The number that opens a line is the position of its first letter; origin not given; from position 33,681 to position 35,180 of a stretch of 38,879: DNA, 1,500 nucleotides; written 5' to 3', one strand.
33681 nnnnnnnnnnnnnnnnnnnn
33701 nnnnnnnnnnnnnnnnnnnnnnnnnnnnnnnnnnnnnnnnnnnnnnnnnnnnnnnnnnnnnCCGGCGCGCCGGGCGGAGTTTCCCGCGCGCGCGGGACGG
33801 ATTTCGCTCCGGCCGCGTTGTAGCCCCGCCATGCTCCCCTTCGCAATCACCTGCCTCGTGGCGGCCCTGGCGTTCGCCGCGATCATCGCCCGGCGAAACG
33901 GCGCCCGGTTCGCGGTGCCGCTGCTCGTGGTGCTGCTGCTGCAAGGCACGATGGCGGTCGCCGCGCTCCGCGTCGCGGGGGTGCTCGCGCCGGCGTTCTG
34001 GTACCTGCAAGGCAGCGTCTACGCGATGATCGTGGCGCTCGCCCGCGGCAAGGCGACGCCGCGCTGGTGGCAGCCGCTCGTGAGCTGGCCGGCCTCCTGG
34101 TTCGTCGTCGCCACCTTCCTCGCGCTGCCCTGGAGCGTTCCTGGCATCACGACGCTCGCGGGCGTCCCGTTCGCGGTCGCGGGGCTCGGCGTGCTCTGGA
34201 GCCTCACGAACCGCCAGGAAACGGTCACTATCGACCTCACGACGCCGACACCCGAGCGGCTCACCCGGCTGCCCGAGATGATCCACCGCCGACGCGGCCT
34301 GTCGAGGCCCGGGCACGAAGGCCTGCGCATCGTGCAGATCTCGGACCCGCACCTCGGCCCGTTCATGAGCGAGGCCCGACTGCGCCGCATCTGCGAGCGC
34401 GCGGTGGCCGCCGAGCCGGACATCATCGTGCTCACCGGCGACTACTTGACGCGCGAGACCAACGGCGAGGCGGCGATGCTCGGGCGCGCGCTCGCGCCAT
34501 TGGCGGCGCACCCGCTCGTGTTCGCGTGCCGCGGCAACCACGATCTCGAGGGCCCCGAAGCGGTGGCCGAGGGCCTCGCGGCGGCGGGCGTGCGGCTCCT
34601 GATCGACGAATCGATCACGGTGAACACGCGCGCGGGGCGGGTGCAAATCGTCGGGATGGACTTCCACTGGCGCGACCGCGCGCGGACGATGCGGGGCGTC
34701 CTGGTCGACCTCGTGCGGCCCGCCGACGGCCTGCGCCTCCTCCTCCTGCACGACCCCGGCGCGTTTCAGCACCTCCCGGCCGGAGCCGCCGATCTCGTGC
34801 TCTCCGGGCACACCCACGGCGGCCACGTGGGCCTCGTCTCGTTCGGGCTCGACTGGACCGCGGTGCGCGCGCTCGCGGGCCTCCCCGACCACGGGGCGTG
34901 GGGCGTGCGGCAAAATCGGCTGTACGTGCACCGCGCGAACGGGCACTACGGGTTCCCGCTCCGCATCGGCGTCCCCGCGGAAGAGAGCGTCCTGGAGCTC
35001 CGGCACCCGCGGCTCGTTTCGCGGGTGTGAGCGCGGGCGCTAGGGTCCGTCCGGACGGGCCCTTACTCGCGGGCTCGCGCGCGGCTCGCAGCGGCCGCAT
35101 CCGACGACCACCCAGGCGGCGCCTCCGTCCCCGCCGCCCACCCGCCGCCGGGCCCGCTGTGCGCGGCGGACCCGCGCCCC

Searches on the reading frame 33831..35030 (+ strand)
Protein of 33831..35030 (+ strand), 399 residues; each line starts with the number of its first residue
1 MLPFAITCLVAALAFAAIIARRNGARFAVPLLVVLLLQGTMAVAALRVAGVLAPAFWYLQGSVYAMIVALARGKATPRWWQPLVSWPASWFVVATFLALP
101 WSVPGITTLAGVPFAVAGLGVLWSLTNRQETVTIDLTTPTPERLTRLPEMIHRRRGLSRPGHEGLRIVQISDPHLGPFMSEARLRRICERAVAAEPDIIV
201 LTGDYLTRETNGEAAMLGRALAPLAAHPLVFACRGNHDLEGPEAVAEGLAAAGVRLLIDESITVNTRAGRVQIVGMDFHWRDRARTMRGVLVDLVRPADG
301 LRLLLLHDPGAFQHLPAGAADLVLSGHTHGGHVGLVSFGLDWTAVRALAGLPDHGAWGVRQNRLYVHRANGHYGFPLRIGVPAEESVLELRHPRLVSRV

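Call 9: search_protein_families(library=pfam, proteins=[window:33831-35030:+], max_evalue=0.001)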
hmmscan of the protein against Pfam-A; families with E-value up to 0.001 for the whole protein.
window:33831-35030:+ (399 aa): 2 families
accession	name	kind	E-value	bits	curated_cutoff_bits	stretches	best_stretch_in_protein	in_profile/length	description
PF00149.33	Metallophos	-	1.6e-11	45.4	21.5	1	165-330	1-190/191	Calcineurin-like phosphoesterase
PF12850.12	Metallophos_2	-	9.1e-07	29.4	27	1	166-330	2-118/154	Calcineurin-like phosphoesterase superfamily domain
